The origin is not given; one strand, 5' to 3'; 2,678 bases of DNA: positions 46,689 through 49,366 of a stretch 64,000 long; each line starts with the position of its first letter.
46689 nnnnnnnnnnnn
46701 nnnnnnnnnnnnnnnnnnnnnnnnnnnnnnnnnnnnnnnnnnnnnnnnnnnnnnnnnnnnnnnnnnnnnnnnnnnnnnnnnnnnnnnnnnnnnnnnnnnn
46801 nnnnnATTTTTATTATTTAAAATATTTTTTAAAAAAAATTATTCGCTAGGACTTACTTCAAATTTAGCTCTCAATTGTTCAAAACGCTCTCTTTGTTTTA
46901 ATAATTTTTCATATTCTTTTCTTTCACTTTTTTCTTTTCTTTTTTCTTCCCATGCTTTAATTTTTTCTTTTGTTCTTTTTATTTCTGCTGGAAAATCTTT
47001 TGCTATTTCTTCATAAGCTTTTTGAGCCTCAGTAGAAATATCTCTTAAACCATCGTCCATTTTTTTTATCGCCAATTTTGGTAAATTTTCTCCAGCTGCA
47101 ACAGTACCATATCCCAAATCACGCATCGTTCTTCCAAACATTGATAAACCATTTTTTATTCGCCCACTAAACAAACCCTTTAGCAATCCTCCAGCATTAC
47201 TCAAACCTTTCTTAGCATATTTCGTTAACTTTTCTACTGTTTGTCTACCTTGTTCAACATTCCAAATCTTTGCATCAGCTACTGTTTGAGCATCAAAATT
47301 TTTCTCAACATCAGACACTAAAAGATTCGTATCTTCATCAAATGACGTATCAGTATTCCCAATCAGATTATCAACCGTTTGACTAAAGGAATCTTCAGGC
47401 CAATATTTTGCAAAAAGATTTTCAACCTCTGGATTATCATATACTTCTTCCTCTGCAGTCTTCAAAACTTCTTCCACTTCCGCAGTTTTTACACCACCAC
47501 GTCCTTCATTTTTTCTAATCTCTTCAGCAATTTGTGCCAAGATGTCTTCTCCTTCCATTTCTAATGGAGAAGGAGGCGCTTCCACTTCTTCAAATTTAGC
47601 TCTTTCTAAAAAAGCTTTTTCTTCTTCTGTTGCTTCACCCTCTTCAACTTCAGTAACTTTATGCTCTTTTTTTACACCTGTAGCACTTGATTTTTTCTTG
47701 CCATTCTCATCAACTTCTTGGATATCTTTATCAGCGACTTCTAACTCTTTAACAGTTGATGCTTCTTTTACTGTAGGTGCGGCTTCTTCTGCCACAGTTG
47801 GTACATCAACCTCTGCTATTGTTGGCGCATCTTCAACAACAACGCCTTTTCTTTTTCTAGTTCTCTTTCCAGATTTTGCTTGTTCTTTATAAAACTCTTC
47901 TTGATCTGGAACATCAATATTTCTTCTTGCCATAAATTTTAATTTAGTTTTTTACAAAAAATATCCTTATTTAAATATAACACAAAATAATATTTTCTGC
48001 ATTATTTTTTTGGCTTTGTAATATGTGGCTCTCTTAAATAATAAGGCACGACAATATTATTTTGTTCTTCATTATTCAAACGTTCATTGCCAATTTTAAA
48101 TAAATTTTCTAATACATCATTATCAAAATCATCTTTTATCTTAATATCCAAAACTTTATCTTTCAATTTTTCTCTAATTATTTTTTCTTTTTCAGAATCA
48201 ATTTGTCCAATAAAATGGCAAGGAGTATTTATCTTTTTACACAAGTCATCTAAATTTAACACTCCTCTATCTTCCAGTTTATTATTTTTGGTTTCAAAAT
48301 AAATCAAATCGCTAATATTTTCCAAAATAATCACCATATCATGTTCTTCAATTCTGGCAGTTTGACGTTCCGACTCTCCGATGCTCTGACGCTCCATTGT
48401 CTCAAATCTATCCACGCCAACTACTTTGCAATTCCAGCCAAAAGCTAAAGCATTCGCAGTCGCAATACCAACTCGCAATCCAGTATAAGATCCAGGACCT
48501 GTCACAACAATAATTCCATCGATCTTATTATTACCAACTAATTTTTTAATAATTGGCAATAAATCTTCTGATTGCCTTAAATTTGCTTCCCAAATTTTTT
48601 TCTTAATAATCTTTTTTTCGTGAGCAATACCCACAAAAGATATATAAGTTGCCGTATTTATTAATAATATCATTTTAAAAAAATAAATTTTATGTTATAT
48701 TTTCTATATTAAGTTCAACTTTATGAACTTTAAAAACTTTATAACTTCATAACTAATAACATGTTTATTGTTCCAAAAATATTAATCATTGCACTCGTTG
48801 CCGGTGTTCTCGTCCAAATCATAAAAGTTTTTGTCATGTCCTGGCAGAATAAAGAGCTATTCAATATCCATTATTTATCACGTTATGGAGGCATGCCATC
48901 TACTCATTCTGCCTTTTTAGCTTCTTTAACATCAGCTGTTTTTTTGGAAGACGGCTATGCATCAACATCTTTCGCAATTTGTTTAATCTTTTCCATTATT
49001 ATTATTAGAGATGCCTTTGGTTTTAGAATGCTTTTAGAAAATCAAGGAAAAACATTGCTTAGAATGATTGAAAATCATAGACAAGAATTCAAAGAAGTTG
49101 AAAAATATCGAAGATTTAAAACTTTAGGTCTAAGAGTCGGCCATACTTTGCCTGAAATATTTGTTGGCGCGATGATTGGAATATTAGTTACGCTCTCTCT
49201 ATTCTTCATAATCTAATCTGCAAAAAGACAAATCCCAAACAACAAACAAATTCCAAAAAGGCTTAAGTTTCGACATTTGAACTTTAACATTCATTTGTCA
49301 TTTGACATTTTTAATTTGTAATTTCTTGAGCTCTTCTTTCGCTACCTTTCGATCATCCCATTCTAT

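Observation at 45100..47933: Two paralogous hyper-acidic proteins flank a small coiled-coil ORF directly upstream of rpoB-rpoC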

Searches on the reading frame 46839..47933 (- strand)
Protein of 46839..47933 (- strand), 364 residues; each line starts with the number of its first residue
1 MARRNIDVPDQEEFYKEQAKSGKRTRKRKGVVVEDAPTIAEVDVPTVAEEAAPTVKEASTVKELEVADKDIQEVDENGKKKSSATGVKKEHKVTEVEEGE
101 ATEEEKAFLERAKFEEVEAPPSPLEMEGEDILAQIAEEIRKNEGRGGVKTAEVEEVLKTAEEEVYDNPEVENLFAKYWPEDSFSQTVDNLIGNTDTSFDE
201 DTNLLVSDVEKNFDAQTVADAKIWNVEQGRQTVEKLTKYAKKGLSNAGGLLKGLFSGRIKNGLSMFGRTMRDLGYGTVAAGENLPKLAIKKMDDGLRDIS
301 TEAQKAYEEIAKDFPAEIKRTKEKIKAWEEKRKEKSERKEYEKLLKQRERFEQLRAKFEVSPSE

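Call 5: search_protein_families(library=pfam, proteins=[window:46839-47933:-], max_evalue=1)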
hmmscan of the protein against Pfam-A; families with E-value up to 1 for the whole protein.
window:46839-47933:- (364 aa): 2 families
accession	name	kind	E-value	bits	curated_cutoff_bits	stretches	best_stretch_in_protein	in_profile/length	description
PF17792.6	ThiD2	-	0.1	13.4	23.5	0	293-344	60-111/124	ThiD2 family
PF15950.10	DUF4758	-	0.56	11.1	27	0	183-263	25-103/129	Putative sperm flagellar membrane protein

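Call 6: search_protein_families(library=ncbifam, proteins=[window:46839-47933:-], max_evalue=1)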
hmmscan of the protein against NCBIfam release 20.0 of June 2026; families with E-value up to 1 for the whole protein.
window:46839-47933:- (364 aa): 0 families

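Call 9: find_homologous_proteins(query=window:46839-47933:-, max_evalue=0.001)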
Query window:46839-47933:- (364 aa): 4 proteins with E <= 0.001 among 6169 candidates.
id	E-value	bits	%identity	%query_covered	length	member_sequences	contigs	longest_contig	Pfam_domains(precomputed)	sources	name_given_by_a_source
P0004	5.5e-225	764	100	100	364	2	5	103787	-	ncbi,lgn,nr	ncbi:MAG: hypothetical protein PHN19_02490 [Patescibacteria group bacterium]|nr:hypothetical protein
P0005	9.2e-77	277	47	98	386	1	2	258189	-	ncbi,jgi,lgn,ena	ncbi:MAG: hypothetical protein WC663_04230 [Patescibacteria group bacterium]|jgi:hypothetical protei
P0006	3.9e-43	166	44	57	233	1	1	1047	-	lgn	-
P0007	3.3e-42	163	36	98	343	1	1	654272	-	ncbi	-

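Call 11: find_encoding_contigs(protein=P0005, flank=10000, max_places=3)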
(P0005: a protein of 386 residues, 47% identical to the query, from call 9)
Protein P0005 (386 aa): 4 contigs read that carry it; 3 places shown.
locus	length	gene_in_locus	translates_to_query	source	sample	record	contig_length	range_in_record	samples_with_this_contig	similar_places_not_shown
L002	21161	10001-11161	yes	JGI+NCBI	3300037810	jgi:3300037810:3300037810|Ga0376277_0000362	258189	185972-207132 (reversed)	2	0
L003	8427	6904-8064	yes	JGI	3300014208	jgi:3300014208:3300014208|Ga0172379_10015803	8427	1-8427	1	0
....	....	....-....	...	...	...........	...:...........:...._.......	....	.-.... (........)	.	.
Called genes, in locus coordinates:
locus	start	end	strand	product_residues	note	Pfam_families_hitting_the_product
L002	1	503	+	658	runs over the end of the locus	PF10102:DUF2341, PF17164:DUF5122 (faint)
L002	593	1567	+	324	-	-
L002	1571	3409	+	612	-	PF00704:Glyco_hydro_18, PF13290:CHB_HEX_C_1, PF13287:Fn3_assoc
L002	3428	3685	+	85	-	-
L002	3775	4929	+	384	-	PF01490:Aa_trans, PF03222:Trp_Tyr_perm, PF13520:AA_permease_2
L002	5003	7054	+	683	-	-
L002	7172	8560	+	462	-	PF08245:Mur_ligase_M, PF02875:Mur_ligase_C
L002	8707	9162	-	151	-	PF02681:DUF212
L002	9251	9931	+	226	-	PF00814:TsaD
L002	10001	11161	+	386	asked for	-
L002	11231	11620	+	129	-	-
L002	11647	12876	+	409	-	-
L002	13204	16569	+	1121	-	PF04563:RNA_pol_Rpb2_1, PF04561:RNA_pol_Rpb2_2, PF04565:RNA_pol_Rpb2_3, PF10385:RNA_pol_Rpb2_45, PF00562:RNA_pol_Rpb2_6, PF04560:RNA_pol_Rpb2_7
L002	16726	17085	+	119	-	PF00856:SET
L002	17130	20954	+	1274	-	PF04997:RNA_pol_Rpb1_1, PF00623:RNA_pol_Rpb1_2, PF04983:RNA_pol_Rpb1_3, PF05000:RNA_pol_Rpb1_4, PF04998:RNA_pol_Rpb1_5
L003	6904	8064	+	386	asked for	-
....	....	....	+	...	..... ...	-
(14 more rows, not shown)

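Call 43: predict_structure(alignment_id=A5)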
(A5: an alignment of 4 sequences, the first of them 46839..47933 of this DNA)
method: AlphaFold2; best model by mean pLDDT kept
length: 364 residues; sequences in the alignment: 4
mean_pLDDT: 49.8   pTM: 0.19
mean pLDDT of the five models: 49.8, 42.9, 40.5, 40.2, 38.3
residues with pLDDT >= 90: 0; 70-90: 41; 50-70: 104; < 50: 219
segments of 3 or more residues with pLDDT < 50: 1-10, 20-75, 78-101, 114-129, 142-166, 182-198, 212-226, 250-256, 258-266, 268-288, 361-364
pLDDT, mean of each block of 10 residues (from residue 1): 46 52 37 34 31 30 33 46 34 32 55 45 43 54 45 43 47 56 47 45 55 45 46 53 50 46 46 41 45 57 65 67 78 83 87 77 45
secondary structure, 60 per line:
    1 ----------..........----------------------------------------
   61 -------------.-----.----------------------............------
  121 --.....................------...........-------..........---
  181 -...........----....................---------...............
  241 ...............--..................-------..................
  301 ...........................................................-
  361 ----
elements in order: H11-20 H103-114 H123-143 H150-160 H168-177 H182-192 H197-216 H226-255 H258-275 H283-359
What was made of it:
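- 46839..47933 (-): P1, 364 aa. Layout: basic patch (residues 20-30); three [AV]PT[IV]xE motifs (residues 37-58); module A (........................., residues 85-109); acidic-aromatic stretch (conserved F174, W178); then a net-basic helical C-domain with a cationic amphipathic Gly-rich helix, the motif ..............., and a long terminal helix ending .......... AlphaFold2 model has low confidence (pLDDT 49.8), with residues 1-100 non-helical and helices at 226-255, 258-275 and 283-359, call 43.
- P1 has a terminal helix at 283-359 with pLDDT 65-87 (call 43). The P1 model has low confidence (pLDDT 49.8, call 43).
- Tried and rejected: The P1 AlphaFold2 model was too poor (pLDDT 49.8) to justify a fold search (call 43).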

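Call 54: search_protein_families(library=phrogs, proteins=[window:46839-47933:-], max_evalue=0.01)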
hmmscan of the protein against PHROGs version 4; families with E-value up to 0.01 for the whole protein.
window:46839-47933:- (364 aa): 0 families

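Call 55: search_protein_families(library=padloc, proteins=[window:46839-47933:-], max_evalue=0.01)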
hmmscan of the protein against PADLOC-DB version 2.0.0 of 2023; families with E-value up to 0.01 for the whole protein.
window:46839-47933:- (364 aa): 0 families

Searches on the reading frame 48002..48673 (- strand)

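Call 5: search_protein_families(library=pfam, proteins=[window:48002-48673:-], max_evalue=1)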
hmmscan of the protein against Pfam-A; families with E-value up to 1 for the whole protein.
window:48002-48673:- (223 aa): 1 family
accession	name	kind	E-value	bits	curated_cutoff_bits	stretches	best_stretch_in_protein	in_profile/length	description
PF00814.31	TsaD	-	4.6e-13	49.9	24.8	1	35-94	30-94/264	tRNA N6-adenosine threonylcarbamoyltransferase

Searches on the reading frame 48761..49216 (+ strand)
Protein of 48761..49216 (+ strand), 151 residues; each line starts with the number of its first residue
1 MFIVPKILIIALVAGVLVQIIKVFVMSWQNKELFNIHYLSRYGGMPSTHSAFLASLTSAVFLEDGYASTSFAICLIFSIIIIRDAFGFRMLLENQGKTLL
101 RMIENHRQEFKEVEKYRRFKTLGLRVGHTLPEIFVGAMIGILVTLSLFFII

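Call 5: search_protein_families(library=pfam, proteins=[window:48761-49216:+], max_evalue=1)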
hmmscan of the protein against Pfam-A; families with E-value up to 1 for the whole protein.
window:48761-49216:+ (151 aa): 1 family
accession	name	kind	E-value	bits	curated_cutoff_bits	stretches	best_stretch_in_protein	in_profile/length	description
PF02681.20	DUF212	-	2.7e-31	108.8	26.5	1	6-143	4-126/126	Divergent PAP2 family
